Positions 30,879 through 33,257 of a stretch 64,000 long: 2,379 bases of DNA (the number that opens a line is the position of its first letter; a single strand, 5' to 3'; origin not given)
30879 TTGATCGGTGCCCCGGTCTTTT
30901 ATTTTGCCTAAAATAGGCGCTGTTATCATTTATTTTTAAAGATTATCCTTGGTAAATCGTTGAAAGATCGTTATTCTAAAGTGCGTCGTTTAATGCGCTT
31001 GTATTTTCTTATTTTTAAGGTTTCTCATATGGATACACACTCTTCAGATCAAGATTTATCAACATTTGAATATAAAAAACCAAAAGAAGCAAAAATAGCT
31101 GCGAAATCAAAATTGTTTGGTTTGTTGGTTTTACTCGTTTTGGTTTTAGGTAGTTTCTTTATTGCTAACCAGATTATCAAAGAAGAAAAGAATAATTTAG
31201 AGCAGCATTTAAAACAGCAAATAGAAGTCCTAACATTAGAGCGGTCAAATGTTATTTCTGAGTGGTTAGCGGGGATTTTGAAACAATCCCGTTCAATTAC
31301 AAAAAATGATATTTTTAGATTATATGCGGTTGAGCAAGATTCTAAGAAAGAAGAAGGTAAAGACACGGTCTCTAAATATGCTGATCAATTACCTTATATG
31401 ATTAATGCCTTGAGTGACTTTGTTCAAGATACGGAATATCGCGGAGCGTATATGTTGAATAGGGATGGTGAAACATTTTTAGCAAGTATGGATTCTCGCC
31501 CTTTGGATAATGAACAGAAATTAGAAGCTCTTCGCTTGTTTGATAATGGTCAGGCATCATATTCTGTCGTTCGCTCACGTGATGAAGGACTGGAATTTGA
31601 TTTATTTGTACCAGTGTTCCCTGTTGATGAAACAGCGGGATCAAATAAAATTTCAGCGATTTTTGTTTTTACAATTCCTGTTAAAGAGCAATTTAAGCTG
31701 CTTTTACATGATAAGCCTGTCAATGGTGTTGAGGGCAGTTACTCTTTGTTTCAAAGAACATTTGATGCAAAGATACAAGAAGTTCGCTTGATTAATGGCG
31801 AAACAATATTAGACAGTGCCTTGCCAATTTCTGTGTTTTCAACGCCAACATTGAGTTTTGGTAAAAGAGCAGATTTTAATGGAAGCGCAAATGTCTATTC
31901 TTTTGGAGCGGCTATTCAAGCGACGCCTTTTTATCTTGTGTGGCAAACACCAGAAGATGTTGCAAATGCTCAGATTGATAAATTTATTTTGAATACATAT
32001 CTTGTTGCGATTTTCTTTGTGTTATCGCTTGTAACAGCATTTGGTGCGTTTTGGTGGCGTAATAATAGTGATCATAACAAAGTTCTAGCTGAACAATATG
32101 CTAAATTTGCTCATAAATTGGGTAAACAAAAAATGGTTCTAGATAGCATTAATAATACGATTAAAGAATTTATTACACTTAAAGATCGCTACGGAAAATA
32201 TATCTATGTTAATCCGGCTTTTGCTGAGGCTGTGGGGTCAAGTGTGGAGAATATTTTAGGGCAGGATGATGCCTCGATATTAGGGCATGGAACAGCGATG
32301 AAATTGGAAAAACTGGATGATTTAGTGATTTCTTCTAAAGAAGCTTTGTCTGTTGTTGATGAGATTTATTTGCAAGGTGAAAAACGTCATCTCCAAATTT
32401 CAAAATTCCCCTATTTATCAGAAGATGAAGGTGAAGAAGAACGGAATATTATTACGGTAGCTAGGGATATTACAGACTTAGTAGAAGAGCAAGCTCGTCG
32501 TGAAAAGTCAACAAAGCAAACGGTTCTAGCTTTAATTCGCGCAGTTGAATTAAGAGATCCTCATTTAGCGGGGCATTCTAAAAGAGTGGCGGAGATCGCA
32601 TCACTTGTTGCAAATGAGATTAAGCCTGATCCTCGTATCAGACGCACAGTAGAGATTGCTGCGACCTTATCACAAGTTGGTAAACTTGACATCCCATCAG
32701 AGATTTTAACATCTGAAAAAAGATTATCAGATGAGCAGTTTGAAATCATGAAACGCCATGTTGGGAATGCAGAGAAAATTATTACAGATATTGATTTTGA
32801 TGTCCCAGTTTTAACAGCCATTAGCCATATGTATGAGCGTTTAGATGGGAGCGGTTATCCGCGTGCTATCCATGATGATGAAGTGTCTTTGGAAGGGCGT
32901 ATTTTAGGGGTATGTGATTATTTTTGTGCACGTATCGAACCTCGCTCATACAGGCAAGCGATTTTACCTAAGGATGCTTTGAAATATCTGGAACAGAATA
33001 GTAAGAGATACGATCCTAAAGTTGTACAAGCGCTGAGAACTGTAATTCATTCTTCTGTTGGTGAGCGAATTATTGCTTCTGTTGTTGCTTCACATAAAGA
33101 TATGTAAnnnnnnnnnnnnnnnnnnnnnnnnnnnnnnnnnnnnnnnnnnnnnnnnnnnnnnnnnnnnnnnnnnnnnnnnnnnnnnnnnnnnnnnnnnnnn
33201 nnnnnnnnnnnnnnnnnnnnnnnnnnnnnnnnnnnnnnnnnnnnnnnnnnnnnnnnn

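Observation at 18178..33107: Type I secretion adhesin locus next to a transmembrane PAS/HD-GYP protein whose HD dyad reads SQ: possible non-canonical Lap-type control module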

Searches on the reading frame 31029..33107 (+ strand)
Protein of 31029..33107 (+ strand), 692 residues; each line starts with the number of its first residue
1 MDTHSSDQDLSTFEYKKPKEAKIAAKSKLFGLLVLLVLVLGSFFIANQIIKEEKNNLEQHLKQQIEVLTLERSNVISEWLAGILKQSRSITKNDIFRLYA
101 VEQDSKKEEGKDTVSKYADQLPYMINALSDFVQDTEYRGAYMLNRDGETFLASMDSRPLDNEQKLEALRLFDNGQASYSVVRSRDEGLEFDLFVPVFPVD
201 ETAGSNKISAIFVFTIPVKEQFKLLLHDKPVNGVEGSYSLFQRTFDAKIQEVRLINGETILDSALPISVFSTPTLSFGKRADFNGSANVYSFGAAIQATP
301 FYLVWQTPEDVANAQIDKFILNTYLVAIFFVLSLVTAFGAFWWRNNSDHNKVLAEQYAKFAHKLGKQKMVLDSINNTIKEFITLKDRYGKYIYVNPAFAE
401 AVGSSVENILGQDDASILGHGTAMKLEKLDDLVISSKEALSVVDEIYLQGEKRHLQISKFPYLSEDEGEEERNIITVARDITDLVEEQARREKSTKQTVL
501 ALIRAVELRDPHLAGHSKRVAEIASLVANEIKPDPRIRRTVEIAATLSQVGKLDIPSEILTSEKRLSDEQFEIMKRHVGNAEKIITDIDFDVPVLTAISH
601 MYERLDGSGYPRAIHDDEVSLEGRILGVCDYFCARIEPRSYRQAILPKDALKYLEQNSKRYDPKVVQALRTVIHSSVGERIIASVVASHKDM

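Call 3: search_protein_families(library=pfam, proteins=[window:31029-33107:+], max_evalue=0.01)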
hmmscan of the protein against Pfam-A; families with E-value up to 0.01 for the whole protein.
window:31029-33107:+ (692 aa): 5 families
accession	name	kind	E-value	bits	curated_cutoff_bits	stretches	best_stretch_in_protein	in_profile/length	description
PF13487.12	HD_5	-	2.3e-41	141.8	27.2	1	502-665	3-170/170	HD domain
PF08448.16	PAS_4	-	6.8e-12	46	23.1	1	380-485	6-109/110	PAS fold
PF01966.28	HD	-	7e-07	30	22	1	514-634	2-115/116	HD domain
PF13426.13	PAS_9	-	9.5e-07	29.5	27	1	382-483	4-103/103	PAS domain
PF02743.24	dCache_1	-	0.00092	19.3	45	0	55-156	1-87/240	Cache domain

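Call 19: find_encoding_contigs(protein=window:31029-33107:+, flank=10000, max_places=6)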
Protein window:31029-33107:+ (692 aa): no gene with exactly this product is on record in the collection.

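Call 21: find_homologous_proteins(query=window:31029-33107:+, max_evalue=1e-10)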
Query window:31029-33107:+ (692 aa): 14 proteins with E <= 1e-10 among 8000 candidates.
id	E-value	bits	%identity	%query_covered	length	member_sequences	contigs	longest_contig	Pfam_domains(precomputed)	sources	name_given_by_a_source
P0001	0.0e+0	1523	100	100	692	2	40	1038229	PF13426.14,PF13487.13,PF01966.29,PF08448.17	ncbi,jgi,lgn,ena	-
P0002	0.0e+0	1263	81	100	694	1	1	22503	PF13426.14,PF13487.13,PF01966.29,PF08448.17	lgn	-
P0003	0.0e+0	1063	70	96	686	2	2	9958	PF13487.13,PF01966.29,PF08448.17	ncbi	-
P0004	8.2e-247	839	54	98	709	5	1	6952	PF13426.14,PF13487.13,PF01966.29,PF08448.17,PF00989.32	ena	-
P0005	5.6e-232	790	51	98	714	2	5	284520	PF13426.14,PF13487.13,PF01966.29,PF08448.17,PF00989.32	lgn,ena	-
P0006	9.1e-230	783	53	96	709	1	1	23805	PF13426.14,PF13487.13,PF01966.29,PF08448.17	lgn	-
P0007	5.5e-214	730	49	99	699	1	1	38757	PF13426.14,PF13487.13,PF08448.17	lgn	-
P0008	1.0e-127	445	35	99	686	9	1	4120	PF13426.14,PF13487.13,PF01966.29,PF08448.17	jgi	jgi:PAS domain S-box-containing protein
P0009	8.2e-109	383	34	95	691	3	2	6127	PF13426.14,PF13487.13,PF01966.29,PF08448.17,PF00989.32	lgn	-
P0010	2.3e-105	372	32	97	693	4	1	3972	PF13426.14,PF13487.13,PF01966.29,PF08448.17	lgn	-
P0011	1.4e-104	369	32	96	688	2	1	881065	PF13426.14,PF13487.13,PF01966.29,PF08448.17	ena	-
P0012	2.8e-102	361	33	94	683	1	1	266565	PF13426.14,PF13487.13,PF01966.29,PF08448.17,PF00989.32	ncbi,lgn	ncbi:MAG: HD domain-containing phosphohydrolase [Desulfovibrionaceae bacterium]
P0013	6.4e-102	360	31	94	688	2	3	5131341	PF13426.14,PF13487.13,PF01966.29,PF08448.17,PF00989.32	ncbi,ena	-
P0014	6.5e-12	63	30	24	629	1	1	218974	PF13487.13,PF01966.29,PF00990.27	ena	-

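Call 22: find_encoding_contigs(protein=P0001, flank=10000, max_places=3)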
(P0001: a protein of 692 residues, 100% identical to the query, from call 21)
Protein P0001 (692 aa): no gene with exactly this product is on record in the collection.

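Call 23: list_cluster_members(proteins=[P0001, P0003, P0013])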
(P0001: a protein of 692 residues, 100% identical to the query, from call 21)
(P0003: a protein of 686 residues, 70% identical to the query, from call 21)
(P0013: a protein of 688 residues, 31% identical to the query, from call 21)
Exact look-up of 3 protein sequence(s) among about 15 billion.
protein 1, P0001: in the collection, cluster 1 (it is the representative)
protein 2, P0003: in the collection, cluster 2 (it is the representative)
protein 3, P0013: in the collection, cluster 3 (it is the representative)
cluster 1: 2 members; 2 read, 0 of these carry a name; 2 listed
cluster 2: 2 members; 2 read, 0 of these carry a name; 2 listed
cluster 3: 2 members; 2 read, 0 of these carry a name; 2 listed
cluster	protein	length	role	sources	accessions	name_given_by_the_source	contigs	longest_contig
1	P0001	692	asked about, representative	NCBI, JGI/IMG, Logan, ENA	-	-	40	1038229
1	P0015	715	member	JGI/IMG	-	-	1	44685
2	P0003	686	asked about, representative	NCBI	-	-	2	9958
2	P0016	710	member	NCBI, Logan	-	-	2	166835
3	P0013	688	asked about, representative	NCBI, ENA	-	-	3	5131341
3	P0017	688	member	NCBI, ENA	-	-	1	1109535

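Call 24: find_encoding_contigs(protein=P0005, flank=10000, max_places=3)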
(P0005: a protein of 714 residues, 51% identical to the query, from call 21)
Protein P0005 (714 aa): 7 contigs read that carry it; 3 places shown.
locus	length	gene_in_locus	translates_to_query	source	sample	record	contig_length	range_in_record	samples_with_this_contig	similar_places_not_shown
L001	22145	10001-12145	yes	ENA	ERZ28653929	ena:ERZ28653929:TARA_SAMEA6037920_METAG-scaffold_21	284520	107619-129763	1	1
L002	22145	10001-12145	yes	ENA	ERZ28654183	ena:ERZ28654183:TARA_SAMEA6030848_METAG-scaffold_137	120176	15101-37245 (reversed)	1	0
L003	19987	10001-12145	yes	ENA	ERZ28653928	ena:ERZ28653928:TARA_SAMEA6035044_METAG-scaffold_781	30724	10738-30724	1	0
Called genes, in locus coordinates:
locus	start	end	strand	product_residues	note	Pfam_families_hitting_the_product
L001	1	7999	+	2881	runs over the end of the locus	PF19116:DUF5801, PF17803:Cadherin_4, PF17963:Big_9 (weak), PF19116:DUF5801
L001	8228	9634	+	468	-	PF02321:OEP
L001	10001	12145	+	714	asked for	PF00989:PAS (weak), PF08448:PAS_4, PF13426:PAS_9, PF01966:HD (weak), PF13487:HD_5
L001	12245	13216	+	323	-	PF00691:OmpA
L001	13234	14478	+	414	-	PF01435:Peptidase_M48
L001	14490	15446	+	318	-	PF02951:GSH-S_N, PF14398:ATPgrasp_YheCD (weak), PF02955:GSH-S_ATP, PF08443:RimK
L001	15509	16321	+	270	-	PF07722:Peptidase_C26, PF00117:GATase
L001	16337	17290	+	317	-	PF02951:GSH-S_N, PF02955:GSH-S_ATP, PF08443:RimK, PF14398:ATPgrasp_YheCD (faint)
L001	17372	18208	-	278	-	PF11741:AMIN (faint)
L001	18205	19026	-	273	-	-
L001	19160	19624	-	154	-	PF14352:DUF4402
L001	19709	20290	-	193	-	PF14352:DUF4402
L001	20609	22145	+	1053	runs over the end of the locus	-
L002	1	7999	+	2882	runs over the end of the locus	PF19116:DUF5801, PF17803:Cadherin_4 (weak), PF17963:Big_9 (weak), PF19116:DUF5801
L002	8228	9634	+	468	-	PF02321:OEP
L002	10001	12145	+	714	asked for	PF00989:PAS (weak), PF08448:PAS_4, PF13426:PAS_9, PF01966:HD (weak), PF13487:HD_5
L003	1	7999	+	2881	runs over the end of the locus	PF19116:DUF5801, PF17803:Cadherin_4, PF17963:Big_9 (weak), PF19116:DUF5801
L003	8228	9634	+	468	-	PF02321:OEP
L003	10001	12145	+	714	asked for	PF00989:PAS (weak), PF08448:PAS_4, PF13426:PAS_9, PF01966:HD (weak), PF13487:HD_5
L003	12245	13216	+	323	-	PF00691:OmpA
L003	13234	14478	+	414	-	PF01435:Peptidase_M48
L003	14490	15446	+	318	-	PF02951:GSH-S_N, PF14398:ATPgrasp_YheCD (weak), PF02955:GSH-S_ATP, PF08443:RimK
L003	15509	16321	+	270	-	PF07722:Peptidase_C26, PF00117:GATase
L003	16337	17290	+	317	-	PF02951:GSH-S_N, PF02955:GSH-S_ATP, PF08443:RimK, PF14398:ATPgrasp_YheCD (faint)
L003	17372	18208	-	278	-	PF11741:AMIN (faint)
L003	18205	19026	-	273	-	-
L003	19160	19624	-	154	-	PF14352:DUF4402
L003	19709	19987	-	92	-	?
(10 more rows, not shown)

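Call 25: find_encoding_contigs(protein=P0015, flank=10000, max_places=4)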
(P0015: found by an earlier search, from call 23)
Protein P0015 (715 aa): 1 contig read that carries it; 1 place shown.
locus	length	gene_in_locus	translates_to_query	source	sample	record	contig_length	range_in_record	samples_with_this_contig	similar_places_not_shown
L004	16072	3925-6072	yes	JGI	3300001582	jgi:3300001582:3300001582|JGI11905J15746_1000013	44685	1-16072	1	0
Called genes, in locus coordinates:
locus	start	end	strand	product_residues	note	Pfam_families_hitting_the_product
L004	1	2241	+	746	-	?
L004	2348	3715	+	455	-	PF02321:OEP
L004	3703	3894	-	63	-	-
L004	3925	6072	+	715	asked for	PF13426:PAS_9 (faint), PF08448:PAS_4, PF01966:HD (weak), PF13487:HD_5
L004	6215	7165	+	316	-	PF00691:OmpA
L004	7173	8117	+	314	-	PF02951:GSH-S_N, PF02655:ATP-grasp_3 (weak), PF02955:GSH-S_ATP, PF08443:RimK, PF14398:ATPgrasp_YheCD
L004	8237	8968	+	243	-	PF07722:Peptidase_C26, PF00117:GATase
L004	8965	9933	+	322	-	PF02951:GSH-S_N, PF02955:GSH-S_ATP, PF08443:RimK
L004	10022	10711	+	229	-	-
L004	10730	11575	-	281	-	-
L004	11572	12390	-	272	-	-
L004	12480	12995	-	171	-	PF14352:DUF4402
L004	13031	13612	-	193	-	PF14352:DUF4402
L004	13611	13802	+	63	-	-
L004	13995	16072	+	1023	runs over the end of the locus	PF17210:SdrD_B (faint)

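Call 26: find_encoding_contigs(protein=P0013, flank=10000, max_places=3)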
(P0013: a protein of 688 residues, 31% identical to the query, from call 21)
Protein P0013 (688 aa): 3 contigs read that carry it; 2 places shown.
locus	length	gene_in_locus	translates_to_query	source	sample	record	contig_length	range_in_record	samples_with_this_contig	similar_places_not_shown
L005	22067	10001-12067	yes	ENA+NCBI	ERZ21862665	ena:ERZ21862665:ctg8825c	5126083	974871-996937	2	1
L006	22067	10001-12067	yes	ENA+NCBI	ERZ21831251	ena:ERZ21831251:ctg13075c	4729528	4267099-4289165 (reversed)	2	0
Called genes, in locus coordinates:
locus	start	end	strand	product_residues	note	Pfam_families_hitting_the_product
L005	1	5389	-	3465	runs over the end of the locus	PF10577:FAM171A1-2-B_N (faint), PF03160:Calx-beta, PF03160:Calx-beta, PF17803:Cadherin_4, PF17892:Cadherin_5, PF17963:Big_9, PF17803:Cadherin_4, PF00353:HemolysinCabind, +3 more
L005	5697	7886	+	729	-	PF03412:Peptidase_C39, PF00664:ABC_membrane, PF02463:SMC_N (weak), PF00005:ABC_tran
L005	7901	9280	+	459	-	PF25994:HH_AprE, PF26002:Beta-barrel_AprE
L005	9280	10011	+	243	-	PF06035:Peptidase_C93, PF04473:DUF553 (weak)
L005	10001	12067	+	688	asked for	PF00989:PAS (faint), PF08448:PAS_4, PF13426:PAS_9 (weak), PF01966:HD (weak), PF13487:HD_5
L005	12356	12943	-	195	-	PF00025:Arf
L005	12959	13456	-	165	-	PF03259:Robl_LC7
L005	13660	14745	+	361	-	-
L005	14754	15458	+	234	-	PF01048:PNP_UDP_1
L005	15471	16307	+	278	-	PF02621:VitK2_biosynth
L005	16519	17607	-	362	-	PF00266:Aminotran_5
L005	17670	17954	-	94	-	-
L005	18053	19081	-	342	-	PF18152:DAHP_snth_FXD, PF00793:DAHP_synth_1, PF03102:NeuB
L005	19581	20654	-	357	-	PF24624:Int_N (weak), PF00589:Phage_integrase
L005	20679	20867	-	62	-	PF13560:HTH_31 (weak), PF01381:HTH_3, PF12844:HTH_19 (weak)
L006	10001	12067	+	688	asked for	PF00989:PAS (faint), PF08448:PAS_4, PF13426:PAS_9 (weak), PF01966:HD (weak), PF13487:HD_5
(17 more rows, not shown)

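Call 33: find_related_loci(query=A1, collection=genome_contigs, flank=10000)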
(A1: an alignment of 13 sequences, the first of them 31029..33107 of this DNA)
Query A1 (692 aa) in genome_contigs; peptide patterns used: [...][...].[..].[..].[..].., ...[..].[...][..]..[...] (x = any residue, [..] = any of these).
298 stretches matched a pattern; 169 encode a relative of the query (tblastn E <= 1e-3); the best 80 are kept; 80 distinct loci.
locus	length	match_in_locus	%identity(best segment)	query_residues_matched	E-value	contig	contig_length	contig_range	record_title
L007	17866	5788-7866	54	5-685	0e+0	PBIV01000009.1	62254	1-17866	MAG: Rickettsiales bacterium isolate SP2989 137815, whole genome shotgun sequence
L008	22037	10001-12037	48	28-692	0e+0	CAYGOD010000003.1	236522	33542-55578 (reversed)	MAG TPA_asm: uncultured Bdellovibrionales bacterium isolate ERP117304_co1_103 genome assembly, contig: NODE_60_length_23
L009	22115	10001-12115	37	6-687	4e-150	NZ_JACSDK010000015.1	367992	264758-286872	Pelagibius marinus strain NBU2595 Scaffold7_1, whole genome shotgun sequence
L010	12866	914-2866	39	50-688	1e-149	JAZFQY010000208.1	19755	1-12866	MAG: Alphaproteobacteria bacterium isolate MT4bin.20 MT4bin.20_208, whole genome shotgun sequence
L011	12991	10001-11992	38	30-685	5e-150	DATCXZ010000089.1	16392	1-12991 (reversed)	MAG TPA_asm: Kiloniellaceae bacterium isolate SMAG_U7452 k141_82087, whole genome shotgun sequence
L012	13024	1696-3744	37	31-686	6e-150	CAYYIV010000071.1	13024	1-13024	MAG TPA_asm: uncultured Pelagibius sp. isolate SRP072547_co1_281 genome assembly, contig: NODE_8699_length_13024_cov_37.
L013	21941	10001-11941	37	50-688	8e-145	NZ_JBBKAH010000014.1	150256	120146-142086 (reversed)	Pelagibius sp. 7325 Scaffold10_1, whole genome shotgun sequence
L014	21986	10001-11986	37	33-685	4e-139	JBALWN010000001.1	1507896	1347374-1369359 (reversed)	MAG: Halopseudomonas aestusnigri isolate 7NakV-02 NODE_1_length_1507896_cov_33.749636, whole genome shotgun sequence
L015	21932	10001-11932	37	50-685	5e-139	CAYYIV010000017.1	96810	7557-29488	MAG TPA_asm: uncultured Pelagibius sp. isolate SRP072547_co1_281 genome assembly, contig: NODE_123_length_96810_cov_37.7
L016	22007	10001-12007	36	26-685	8e-139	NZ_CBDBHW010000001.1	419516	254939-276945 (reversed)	MAG: Kiloniella sp. isolate 6a1c06d4-0908-4e79-a8e0-5880aca50c69 contig_1, whole genome shotgun sequence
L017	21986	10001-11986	36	33-685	3e-138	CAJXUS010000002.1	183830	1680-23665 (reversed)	MAG TPA_asm: uncultured Rhodospirillales bacterium isolate SRR3933262_bin.3_MetaBAT_v2.12.1_MAG genome assembly, contig:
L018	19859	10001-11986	37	33-685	3e-136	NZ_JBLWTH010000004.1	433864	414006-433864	MAG: Kiloniella sp. isolate EA05-01 A05.004.metabat.2RE.5K@4, whole genome shotgun sequence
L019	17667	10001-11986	36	33-685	4e-135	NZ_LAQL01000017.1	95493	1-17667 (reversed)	Kiloniella spongiae strain MEBiC09566 contig17, whole genome shotgun sequence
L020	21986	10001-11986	37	33-685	5e-135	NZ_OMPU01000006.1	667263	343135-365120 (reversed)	Kiloniella sp. EL199 isolate Kiloniella sp. strain EL199, whole genome shotgun sequence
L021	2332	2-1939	37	49-685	2e-143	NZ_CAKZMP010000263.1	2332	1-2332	MAG: uncultured Kiloniella sp. isolate ERR2094167_bin.33_CONCOCT_v1.1_MAG ERZ650161.35825, whole genome shotgun sequence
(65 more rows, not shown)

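Call 48: find_encoding_contigs(protein=P0016, flank=10000, max_places=2)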
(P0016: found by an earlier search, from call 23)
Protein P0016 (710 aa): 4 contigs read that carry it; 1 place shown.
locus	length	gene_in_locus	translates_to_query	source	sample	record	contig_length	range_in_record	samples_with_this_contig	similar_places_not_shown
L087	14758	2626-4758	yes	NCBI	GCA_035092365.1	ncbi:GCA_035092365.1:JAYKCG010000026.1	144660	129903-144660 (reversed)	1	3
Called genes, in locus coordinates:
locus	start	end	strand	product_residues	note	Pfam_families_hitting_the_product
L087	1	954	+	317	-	?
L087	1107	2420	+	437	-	PF02321:OEP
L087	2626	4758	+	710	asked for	PF08448:PAS_4, PF13487:HD_5, PF01966:HD (weak)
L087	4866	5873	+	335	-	PF00691:OmpA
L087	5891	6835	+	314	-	PF02951:GSH-S_N, PF02955:GSH-S_ATP, PF08443:RimK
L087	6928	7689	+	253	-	PF07722:Peptidase_C26, PF00117:GATase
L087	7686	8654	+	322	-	PF02951:GSH-S_N, PF02955:GSH-S_ATP, PF08443:RimK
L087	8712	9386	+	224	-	-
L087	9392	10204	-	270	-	-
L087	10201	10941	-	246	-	-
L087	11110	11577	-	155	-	PF14352:DUF4402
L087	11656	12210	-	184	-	PF14352:DUF4402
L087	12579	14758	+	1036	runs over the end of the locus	PF13620:CarboxypepD_reg (faint), PF17210:SdrD_B (faint)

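Call 49: find_encoding_contigs(protein=P0007, flank=10000, max_places=2)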
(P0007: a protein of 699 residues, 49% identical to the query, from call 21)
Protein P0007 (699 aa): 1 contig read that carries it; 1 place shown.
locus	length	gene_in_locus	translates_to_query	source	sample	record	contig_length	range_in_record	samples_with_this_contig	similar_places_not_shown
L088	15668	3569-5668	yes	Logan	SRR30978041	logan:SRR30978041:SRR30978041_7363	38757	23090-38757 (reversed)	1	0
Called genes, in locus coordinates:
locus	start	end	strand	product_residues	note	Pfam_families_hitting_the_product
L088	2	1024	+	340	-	?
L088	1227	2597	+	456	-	PF02321:OEP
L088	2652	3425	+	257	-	PF06035:Peptidase_C93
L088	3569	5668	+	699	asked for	PF08448:PAS_4, PF13426:PAS_9 (weak), PF13487:HD_5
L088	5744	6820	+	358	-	PF00691:OmpA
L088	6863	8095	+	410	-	PF01435:Peptidase_M48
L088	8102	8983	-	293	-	PF00351:Biopterin_H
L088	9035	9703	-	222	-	PF02798:GST_N, PF13417:GST_N_3, PF13409:GST_N_2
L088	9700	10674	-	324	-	PF18288:FAA_hydro_N_2, PF01557:FAA_hydrolase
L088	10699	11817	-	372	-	PF20510:HgmA_N, PF04209:HgmA_C (weak)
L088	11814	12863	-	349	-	PF14696:Glyoxalase_5, PF00903:Glyoxalase, PF13669:Glyoxalase_4 (weak)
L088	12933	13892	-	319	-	PF00800:PDT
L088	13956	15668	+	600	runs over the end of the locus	PF03485:Arg_tRNA_synt_N, PF00750:tRNA-synt_1d, PF05746:DALR_1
